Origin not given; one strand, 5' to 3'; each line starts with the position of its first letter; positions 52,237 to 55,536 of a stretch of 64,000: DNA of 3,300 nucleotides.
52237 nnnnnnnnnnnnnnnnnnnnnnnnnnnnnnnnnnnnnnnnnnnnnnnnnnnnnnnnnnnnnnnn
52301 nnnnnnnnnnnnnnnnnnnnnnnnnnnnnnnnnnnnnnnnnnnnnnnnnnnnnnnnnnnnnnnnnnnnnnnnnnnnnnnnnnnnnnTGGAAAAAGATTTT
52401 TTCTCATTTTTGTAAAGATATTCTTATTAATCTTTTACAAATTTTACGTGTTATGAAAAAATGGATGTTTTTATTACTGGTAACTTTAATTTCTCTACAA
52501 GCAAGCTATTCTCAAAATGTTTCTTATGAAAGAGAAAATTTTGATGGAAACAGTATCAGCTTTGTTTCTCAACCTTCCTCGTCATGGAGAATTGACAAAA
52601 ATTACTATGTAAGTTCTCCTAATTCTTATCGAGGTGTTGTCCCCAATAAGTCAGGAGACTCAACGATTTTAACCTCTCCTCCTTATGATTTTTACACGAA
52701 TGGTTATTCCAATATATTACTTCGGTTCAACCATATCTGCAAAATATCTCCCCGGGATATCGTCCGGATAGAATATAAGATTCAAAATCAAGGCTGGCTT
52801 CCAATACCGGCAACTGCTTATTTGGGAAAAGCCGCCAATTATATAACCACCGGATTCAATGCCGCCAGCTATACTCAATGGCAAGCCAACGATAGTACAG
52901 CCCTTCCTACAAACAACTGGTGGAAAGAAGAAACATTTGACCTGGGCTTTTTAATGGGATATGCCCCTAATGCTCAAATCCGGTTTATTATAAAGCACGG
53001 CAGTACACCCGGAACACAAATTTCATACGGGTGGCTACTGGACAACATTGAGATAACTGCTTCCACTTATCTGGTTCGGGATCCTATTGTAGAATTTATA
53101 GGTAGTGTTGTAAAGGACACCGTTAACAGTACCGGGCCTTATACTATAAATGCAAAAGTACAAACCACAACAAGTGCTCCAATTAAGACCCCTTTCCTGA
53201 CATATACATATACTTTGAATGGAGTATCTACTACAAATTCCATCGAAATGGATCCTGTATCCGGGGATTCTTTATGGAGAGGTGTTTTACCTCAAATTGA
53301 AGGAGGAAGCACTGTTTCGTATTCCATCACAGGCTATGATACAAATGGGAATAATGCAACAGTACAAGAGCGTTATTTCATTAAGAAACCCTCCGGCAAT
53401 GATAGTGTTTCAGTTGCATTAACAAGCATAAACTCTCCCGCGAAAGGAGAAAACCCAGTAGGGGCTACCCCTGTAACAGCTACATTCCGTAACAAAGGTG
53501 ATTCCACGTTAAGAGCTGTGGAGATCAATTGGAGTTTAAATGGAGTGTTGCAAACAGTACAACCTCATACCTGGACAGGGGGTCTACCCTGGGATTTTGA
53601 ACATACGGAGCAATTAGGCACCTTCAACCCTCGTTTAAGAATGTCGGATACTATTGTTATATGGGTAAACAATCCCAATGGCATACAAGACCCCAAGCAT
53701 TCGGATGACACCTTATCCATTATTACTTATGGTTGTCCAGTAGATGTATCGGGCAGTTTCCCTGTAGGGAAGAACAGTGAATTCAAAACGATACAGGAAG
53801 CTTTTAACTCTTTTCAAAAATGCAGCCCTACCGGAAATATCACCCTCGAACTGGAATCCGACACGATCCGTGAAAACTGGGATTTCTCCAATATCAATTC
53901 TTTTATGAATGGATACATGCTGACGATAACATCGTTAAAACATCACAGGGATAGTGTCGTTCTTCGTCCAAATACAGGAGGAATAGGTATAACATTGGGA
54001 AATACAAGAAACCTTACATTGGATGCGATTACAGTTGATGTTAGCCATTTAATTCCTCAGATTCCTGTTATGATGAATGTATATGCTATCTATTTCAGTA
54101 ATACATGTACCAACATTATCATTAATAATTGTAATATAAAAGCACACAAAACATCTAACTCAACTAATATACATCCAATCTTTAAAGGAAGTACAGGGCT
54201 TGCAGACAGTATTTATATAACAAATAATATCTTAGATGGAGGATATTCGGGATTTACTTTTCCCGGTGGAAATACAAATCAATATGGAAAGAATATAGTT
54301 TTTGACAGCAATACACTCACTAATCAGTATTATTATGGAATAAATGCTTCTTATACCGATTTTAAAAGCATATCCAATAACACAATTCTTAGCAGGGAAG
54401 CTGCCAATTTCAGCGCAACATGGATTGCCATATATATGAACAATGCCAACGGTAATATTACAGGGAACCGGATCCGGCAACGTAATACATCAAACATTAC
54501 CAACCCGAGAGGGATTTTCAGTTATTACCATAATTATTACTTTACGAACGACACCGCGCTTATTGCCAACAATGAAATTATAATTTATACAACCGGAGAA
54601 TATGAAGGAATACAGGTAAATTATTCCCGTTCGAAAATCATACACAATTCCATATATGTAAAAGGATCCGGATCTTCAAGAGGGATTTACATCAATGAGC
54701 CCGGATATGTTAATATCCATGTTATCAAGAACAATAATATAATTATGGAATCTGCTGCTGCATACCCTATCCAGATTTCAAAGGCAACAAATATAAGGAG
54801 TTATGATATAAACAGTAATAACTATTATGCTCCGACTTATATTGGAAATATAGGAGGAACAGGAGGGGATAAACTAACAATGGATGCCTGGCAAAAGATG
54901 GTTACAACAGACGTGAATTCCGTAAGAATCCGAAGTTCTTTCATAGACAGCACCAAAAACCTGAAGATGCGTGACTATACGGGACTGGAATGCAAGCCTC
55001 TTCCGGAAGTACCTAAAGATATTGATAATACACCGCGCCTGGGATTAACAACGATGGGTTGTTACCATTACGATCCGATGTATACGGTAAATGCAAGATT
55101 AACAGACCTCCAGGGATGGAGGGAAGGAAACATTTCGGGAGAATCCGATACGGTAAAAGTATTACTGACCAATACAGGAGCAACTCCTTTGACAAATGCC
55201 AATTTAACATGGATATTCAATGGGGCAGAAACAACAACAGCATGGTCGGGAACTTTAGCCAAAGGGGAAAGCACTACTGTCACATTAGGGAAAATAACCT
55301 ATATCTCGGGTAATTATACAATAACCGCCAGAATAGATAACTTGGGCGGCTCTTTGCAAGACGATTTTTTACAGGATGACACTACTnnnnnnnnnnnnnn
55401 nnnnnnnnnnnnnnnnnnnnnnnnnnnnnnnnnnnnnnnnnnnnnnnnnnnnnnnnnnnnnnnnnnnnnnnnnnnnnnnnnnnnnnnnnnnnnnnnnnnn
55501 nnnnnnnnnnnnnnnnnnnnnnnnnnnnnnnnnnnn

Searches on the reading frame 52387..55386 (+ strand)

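Call 38: search_protein_families(library=pfam, proteins=[window:52387-55386:+], max_evalue=0.001)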
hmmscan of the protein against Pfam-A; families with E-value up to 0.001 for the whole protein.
window:52387-55386:+ (1000 aa): 1 family
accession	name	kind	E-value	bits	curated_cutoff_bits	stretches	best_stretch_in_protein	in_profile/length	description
PF07705.17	CARDB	-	2.3e-06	28.2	22.7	1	917-985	17-85/101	CARDB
